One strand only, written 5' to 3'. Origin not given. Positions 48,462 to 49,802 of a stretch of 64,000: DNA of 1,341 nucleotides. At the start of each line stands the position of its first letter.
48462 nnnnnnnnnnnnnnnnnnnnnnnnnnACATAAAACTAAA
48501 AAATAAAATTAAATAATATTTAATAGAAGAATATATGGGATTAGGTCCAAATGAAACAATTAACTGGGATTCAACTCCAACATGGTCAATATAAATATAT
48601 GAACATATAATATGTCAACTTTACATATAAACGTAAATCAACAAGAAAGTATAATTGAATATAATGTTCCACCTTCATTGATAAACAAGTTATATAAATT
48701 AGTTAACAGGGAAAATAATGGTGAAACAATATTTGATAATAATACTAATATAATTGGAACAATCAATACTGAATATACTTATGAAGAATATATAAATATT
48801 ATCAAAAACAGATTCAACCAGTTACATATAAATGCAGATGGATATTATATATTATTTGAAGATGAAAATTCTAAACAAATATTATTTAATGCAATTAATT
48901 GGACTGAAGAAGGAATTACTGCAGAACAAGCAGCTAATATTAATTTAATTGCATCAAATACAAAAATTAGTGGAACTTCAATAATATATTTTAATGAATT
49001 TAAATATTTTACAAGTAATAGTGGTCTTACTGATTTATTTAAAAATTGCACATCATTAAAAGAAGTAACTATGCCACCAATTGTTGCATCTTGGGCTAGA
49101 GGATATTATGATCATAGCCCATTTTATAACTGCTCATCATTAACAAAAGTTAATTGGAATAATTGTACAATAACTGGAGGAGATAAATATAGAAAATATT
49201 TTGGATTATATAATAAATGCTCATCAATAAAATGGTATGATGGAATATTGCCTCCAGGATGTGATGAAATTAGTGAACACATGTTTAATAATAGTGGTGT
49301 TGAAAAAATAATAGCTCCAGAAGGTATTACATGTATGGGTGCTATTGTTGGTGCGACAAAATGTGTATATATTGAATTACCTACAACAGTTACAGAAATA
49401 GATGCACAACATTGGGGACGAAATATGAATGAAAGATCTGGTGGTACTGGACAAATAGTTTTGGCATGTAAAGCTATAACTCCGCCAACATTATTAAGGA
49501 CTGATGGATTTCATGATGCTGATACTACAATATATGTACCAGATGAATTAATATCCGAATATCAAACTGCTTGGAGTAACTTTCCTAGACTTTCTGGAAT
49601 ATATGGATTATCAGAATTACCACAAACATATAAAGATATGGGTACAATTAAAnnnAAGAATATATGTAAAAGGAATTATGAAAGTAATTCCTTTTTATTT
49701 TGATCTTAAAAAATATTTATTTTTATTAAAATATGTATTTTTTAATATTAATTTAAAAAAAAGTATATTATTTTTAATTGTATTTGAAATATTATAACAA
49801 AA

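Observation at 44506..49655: Three tandem BspA-type LRR paralogs with a shared N-terminal anchor domain, plus an orphan C-terminal remnant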

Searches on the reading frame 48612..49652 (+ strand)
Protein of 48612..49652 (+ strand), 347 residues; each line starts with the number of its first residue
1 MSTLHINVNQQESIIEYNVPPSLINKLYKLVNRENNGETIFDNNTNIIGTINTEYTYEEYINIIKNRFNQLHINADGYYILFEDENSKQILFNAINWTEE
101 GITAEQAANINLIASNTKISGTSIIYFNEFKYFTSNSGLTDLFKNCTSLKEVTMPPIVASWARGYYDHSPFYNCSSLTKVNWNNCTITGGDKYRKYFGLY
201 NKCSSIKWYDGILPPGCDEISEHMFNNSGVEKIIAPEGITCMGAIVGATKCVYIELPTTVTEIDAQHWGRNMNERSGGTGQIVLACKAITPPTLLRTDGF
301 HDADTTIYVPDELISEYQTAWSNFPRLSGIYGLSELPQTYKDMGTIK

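Call 6: search_protein_families(library=pfam, proteins=[window:48612-49652:+], max_evalue=0.01)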
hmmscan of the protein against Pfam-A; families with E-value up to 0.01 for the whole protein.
window:48612-49652:+ (347 aa): 1 family
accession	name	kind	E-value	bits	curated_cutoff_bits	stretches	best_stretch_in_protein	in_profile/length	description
PF13306.12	LRR_5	-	1.8e-11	44.5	27.7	2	142-242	29-115/127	BspA type Leucine rich repeat region (6 copies)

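Call 8: search_protein_families(library=phrogs, proteins=[window:48612-49652:+], max_evalue=0.001)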
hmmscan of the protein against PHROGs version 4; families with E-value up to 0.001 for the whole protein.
window:48612-49652:+ (347 aa): 0 families
